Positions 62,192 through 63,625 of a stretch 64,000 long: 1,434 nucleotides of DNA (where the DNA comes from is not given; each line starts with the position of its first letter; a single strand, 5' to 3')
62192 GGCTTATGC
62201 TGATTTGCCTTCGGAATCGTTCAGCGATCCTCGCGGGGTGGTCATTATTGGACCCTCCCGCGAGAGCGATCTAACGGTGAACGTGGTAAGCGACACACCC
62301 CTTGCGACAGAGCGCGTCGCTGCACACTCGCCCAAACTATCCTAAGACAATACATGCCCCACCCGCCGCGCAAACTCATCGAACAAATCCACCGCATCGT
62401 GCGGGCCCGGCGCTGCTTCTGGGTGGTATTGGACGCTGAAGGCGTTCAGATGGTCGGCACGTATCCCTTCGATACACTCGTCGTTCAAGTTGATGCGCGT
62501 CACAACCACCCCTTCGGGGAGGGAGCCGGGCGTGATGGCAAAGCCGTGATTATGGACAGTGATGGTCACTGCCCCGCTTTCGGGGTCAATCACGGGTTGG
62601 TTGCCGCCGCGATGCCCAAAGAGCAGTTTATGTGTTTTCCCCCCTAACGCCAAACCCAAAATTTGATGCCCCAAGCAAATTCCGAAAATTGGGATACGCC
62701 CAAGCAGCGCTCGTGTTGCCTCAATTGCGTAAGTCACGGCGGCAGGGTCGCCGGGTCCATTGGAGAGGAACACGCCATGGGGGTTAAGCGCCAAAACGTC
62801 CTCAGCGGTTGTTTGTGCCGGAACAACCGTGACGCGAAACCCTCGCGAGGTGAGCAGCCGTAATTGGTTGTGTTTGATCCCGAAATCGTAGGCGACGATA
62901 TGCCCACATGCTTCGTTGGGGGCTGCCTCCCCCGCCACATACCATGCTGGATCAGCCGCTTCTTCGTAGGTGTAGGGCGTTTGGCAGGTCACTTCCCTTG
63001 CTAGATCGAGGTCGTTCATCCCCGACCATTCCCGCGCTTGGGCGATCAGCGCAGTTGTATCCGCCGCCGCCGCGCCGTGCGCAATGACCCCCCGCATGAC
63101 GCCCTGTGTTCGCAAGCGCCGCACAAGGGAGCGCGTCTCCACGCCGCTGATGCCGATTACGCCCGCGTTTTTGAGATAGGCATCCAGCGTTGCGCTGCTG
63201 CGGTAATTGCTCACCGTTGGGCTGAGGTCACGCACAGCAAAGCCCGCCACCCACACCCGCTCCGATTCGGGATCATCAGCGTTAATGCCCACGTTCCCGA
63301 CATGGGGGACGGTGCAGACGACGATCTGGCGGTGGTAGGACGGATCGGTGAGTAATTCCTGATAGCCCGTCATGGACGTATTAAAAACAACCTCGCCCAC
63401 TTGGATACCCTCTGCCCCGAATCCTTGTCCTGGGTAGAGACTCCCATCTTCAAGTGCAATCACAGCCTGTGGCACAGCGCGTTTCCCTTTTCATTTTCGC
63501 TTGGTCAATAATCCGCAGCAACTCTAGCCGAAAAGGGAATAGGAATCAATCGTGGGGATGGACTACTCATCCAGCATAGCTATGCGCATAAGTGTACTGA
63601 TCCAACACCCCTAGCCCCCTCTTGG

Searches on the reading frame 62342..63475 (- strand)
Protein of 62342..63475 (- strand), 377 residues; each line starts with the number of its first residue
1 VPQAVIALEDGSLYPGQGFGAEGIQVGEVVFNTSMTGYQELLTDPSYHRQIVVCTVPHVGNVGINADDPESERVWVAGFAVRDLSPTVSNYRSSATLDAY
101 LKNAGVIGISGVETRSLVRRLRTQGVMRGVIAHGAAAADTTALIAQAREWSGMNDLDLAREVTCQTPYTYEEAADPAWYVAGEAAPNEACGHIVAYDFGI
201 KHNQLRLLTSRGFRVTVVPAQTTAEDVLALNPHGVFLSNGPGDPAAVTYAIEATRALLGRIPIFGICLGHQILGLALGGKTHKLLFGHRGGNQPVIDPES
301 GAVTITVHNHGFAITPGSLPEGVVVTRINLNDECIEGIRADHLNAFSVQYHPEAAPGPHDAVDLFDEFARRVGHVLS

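Call 29: find_encoding_contigs(protein=window:62342-63475:-, flank=10000, max_places=6)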
Protein window:62342-63475:- (377 aa): 19 contigs read that carry it; 6 places shown.
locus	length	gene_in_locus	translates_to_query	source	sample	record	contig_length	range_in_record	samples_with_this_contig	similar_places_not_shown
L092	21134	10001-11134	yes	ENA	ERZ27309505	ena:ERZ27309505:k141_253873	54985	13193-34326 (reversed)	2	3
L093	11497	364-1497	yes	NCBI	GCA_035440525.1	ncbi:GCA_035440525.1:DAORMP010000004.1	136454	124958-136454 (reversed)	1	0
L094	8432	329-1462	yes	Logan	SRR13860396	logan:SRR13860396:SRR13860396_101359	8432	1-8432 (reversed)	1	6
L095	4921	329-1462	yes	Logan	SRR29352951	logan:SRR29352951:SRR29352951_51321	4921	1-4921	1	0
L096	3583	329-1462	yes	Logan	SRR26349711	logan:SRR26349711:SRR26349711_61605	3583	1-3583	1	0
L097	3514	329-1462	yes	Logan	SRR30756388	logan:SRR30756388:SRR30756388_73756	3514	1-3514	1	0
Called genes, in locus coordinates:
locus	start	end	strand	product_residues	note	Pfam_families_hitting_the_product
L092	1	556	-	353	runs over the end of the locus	PF03444:WHD_HrcA (weak), PF01628:HrcA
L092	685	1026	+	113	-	PF00085:Thioredoxin, PF13098:Thioredoxin_2, PF13905:Thioredoxin_8 (faint)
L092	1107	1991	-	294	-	PF13472:Lipase_GDSL_2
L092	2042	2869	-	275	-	PF00106:adh_short, PF13561:adh_short_C2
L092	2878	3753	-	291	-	PF03102:NeuB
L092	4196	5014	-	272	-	PF02463:SMC_N (faint), PF00005:ABC_tran, PF13304:AAA_21 (faint)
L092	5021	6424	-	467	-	PF00528:BPD_transp_1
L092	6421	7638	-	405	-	PF00528:BPD_transp_1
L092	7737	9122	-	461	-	PF02469:Fasciclin, PF12849:PBP_like_2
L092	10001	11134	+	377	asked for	PF00988:CPSase_sm_chain, PF00117:GATase, PF07722:Peptidase_C26 (weak)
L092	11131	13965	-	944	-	PF22544:HYDIN_VesB_CFA65-like_Ig (faint)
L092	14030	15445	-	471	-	PF00069:Pkinase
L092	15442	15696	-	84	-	-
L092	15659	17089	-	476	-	PF13672:PP2C_2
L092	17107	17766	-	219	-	PF00092:VWA, PF13519:VWA_2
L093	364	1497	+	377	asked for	PF00988:CPSase_sm_chain, PF00117:GATase, PF07722:Peptidase_C26 (weak)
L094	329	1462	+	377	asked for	PF00988:CPSase_sm_chain, PF00117:GATase, PF07722:Peptidase_C26 (weak)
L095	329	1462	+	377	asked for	PF00988:CPSase_sm_chain, PF00117:GATase, PF07722:Peptidase_C26 (weak)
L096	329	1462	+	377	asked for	PF00988:CPSase_sm_chain, PF00117:GATase, PF07722:Peptidase_C26 (weak)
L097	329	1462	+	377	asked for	PF00988:CPSase_sm_chain, PF00117:GATase, PF07722:Peptidase_C26 (weak)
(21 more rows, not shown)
